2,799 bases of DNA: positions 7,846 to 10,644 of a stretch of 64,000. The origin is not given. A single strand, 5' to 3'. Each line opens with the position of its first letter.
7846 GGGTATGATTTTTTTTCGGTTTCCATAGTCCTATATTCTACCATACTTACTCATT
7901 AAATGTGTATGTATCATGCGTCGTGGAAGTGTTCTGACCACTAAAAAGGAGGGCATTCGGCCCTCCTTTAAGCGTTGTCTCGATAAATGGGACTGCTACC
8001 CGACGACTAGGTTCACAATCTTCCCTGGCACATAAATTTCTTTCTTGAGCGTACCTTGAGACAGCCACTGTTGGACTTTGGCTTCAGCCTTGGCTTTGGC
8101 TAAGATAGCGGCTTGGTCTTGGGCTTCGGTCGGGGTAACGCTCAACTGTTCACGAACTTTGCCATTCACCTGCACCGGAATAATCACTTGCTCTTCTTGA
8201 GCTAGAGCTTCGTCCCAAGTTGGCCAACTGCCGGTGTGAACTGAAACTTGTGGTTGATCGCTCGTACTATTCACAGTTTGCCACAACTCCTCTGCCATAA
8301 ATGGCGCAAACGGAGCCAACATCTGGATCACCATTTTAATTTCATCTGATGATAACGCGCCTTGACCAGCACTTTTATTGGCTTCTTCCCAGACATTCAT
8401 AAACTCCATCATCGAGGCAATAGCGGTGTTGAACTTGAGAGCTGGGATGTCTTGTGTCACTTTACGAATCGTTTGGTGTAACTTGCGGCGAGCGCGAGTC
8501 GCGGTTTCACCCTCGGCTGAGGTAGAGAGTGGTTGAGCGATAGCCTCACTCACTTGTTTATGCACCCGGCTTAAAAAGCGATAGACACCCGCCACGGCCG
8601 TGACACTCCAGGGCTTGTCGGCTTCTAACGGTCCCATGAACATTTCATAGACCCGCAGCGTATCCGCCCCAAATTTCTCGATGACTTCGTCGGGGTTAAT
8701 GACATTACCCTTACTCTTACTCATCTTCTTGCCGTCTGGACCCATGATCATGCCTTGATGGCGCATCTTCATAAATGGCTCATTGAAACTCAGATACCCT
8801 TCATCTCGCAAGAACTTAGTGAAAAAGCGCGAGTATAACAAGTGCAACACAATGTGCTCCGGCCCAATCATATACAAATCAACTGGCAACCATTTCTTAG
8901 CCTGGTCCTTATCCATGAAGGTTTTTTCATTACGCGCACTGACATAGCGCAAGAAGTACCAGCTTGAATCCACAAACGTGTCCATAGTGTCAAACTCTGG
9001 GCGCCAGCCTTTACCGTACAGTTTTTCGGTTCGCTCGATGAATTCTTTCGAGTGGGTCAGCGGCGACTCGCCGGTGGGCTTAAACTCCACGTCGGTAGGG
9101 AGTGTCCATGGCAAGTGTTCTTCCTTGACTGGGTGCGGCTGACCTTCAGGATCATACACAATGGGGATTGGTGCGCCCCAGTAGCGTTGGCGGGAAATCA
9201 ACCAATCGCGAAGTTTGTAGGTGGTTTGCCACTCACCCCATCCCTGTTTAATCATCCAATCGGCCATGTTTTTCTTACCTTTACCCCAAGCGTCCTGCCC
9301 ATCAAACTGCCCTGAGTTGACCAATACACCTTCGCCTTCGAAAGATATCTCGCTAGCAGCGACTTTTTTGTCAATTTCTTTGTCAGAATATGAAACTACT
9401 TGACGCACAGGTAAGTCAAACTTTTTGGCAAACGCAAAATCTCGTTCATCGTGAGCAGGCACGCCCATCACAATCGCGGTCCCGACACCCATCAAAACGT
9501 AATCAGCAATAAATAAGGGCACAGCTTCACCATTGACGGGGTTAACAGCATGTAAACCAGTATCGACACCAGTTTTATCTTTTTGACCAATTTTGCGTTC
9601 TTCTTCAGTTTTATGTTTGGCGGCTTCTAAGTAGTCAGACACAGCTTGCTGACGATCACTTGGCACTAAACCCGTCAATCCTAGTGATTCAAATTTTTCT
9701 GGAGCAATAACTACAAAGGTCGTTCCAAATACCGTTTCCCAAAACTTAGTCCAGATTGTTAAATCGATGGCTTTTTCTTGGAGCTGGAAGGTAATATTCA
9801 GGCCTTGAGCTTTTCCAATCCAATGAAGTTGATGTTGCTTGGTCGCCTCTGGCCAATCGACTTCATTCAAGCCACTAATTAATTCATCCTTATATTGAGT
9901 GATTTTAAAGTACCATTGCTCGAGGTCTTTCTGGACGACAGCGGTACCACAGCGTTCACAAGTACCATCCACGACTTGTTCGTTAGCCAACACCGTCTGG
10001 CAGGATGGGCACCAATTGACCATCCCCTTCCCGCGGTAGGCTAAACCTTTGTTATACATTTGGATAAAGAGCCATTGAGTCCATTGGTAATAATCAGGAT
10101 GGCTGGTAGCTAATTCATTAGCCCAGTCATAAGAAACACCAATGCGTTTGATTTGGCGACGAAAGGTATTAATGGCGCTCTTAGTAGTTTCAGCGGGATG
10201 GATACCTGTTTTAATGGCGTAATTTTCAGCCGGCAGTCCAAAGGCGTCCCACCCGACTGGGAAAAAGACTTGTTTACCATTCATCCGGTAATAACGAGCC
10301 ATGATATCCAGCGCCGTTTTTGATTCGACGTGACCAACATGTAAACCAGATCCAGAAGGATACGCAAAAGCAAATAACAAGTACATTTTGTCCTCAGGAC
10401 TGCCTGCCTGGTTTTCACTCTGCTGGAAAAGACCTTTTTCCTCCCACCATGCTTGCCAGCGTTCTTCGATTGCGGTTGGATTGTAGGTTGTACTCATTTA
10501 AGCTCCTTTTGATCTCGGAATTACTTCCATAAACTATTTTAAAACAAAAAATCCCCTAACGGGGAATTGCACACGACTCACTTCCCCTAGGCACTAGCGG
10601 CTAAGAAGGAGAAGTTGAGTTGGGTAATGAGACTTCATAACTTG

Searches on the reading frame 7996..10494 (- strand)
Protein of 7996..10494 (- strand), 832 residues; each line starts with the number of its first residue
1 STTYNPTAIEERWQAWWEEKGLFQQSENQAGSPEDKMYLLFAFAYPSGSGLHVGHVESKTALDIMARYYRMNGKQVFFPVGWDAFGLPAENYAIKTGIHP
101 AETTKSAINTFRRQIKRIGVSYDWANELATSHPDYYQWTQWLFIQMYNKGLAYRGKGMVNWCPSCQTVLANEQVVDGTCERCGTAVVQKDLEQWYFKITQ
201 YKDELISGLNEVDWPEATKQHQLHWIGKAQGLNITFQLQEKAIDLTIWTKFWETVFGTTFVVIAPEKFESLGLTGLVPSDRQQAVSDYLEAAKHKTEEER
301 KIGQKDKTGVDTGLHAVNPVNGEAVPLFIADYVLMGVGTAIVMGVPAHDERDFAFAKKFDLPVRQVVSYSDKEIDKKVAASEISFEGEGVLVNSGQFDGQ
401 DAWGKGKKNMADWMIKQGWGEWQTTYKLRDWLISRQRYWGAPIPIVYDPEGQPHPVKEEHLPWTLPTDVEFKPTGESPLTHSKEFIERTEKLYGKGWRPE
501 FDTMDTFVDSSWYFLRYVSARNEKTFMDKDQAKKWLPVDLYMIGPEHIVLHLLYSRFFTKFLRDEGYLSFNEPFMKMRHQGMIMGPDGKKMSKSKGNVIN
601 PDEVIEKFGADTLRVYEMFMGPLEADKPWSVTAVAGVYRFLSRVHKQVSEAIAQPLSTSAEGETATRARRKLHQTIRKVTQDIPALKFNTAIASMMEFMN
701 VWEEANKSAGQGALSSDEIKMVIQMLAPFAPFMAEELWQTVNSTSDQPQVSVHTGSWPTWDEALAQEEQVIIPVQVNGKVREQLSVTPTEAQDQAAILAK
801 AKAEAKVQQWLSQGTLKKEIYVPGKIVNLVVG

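Call 9: search_protein_families(library=pfam, proteins=[window:7996-10494:-], max_evalue=0.001)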
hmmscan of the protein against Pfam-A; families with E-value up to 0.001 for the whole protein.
window:7996-10494:- (832 aa): 5 families
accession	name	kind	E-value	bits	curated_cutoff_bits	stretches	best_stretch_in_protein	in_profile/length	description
PF00133.28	tRNA-synt_1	-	7.1e-55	186.9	22.7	2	13-237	2-236/414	tRNA synthetases class I (I, L, M and V)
PF13603.12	tRNA-synt_1_2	-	1.4e-52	178.3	25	1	224-413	2-183/185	Leucyl-tRNA synthetase, editing domain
PF09334.17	tRNA-synt_1g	-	2.6e-31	109.2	20.1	2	41-185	5-145/391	tRNA synthetases class I (M)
PF08264.19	Anticodon_1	-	2.9e-20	73.1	25.1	1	669-790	5-142/148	Anticodon-binding domain of tRNA ligase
PF01406.26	tRNA-synt_1e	-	3.2e-05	23.9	27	0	578-616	242-279/301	tRNA synthetases class I (C) catalytic domain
